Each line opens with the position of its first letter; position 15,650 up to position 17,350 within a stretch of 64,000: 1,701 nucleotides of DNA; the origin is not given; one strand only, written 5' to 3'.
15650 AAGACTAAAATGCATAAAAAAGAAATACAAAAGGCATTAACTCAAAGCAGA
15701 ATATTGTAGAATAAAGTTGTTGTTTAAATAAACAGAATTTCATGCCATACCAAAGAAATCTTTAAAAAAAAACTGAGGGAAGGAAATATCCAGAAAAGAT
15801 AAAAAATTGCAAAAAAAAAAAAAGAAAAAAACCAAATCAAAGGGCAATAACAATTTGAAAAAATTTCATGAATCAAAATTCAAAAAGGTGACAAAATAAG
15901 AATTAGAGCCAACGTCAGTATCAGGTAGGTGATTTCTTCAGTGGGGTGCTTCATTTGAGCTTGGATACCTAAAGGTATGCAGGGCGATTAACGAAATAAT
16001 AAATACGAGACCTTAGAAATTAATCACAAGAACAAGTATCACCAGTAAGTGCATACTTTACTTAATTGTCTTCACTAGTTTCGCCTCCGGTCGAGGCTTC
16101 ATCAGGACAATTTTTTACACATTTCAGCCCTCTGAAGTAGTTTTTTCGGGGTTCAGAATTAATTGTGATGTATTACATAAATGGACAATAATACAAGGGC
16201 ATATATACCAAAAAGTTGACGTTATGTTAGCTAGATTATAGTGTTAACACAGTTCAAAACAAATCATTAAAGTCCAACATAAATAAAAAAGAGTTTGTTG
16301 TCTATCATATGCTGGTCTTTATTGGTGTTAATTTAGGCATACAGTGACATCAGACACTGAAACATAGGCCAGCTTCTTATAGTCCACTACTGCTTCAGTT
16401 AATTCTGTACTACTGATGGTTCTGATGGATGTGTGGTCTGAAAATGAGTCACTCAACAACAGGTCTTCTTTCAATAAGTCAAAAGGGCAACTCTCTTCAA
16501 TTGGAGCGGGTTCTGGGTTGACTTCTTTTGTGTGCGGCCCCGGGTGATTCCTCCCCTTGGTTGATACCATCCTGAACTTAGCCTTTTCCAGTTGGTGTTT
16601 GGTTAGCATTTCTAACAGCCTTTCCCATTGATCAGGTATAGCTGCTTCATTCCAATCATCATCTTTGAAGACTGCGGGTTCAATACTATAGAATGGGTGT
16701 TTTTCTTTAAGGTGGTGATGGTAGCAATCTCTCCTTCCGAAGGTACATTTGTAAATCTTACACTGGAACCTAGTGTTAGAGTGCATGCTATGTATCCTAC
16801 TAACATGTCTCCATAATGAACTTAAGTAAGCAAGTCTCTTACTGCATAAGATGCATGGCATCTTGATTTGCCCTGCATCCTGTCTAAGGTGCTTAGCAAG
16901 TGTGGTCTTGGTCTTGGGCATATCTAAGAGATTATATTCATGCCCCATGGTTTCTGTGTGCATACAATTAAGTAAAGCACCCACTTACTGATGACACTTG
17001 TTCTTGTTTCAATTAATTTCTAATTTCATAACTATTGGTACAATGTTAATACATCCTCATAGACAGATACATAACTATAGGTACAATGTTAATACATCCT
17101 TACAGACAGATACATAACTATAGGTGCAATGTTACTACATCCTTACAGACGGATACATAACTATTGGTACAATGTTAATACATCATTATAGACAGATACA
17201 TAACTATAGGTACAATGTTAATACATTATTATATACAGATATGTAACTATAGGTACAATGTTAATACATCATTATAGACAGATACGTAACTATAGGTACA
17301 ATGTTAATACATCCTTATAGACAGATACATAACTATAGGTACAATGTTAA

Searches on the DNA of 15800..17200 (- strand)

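Call 34: search_rna_families(source=window, start=15800, end=17200, threshold=evalue, max_evalue=10, show_alignments=4)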
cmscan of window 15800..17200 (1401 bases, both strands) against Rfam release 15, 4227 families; matches with E-value up to 10: 4.
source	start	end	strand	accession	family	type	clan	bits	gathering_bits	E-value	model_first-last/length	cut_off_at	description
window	16115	16190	+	RF00413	SNORA19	Gene; snRNA; snoRNA; HACA-box;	-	28.8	80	0.027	1-131/131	no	Small nucleolar RNA SNORA19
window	17092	17182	-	RF00460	U1A_PIE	Cis-reg;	-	18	50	1.9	1-74/74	no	U1A polyadenylation inhibition element (PIE)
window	16213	16280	-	RF00314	snoZ182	Gene; snRNA; snoRNA; CD-box;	-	17.4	80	5.3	1-92/92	no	Small nucleolar RNA Z182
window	16491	16596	+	RF01956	NEAT1_2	Gene; lncRNA;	-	13.3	60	6.8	1-116/116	no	Nuclear enriched abundant transcript 1 conserved region 2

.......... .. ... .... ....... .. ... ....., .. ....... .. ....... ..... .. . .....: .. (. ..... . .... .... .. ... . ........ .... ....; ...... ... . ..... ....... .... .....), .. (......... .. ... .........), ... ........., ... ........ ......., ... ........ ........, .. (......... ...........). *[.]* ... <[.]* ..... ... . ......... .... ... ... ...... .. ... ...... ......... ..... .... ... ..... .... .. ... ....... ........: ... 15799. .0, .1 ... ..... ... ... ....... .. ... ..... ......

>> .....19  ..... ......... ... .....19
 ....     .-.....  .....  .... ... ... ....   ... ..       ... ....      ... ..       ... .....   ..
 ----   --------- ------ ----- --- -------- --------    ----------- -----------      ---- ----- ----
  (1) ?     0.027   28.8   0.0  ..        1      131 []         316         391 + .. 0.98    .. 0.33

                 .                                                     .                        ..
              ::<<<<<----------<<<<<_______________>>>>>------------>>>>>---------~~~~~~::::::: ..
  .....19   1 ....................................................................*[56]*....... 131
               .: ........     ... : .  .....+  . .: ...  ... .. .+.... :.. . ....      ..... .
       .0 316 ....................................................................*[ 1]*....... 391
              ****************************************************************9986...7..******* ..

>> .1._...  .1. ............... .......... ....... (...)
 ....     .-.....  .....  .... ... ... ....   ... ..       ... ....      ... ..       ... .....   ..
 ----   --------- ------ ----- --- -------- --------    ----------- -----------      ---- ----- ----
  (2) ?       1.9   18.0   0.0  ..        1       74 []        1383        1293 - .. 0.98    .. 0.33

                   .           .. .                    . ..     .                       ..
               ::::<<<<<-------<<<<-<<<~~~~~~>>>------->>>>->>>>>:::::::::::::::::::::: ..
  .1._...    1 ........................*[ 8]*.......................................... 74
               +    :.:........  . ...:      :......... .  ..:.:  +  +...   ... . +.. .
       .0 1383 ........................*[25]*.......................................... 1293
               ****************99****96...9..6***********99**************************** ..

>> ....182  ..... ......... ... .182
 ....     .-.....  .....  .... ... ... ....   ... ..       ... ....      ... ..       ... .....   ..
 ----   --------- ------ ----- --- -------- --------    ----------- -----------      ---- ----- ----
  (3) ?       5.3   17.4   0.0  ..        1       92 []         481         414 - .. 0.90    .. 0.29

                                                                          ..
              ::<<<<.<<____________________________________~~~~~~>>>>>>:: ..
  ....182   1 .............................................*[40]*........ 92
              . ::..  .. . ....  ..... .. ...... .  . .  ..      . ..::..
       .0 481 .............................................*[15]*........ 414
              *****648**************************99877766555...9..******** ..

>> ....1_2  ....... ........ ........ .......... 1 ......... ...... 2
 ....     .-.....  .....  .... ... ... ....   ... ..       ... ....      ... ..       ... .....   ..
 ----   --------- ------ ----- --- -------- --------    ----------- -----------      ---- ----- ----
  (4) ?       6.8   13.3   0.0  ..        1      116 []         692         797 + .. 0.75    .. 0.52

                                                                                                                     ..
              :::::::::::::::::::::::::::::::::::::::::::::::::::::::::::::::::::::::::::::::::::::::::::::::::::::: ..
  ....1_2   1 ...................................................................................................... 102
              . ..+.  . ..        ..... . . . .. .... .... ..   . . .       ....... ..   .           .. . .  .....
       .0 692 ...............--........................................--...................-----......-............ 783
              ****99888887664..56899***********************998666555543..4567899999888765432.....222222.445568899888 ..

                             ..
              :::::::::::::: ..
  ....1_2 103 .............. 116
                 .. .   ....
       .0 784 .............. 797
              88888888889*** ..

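Call 35: search_rna_families(sources=[L002, L001], threshold=evalue, max_evalue=1, show_alignments=4)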
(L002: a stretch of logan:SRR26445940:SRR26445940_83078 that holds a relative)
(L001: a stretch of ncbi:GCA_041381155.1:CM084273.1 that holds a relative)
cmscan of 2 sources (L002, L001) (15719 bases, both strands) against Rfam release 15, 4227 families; matches with E-value up to 1: 0.
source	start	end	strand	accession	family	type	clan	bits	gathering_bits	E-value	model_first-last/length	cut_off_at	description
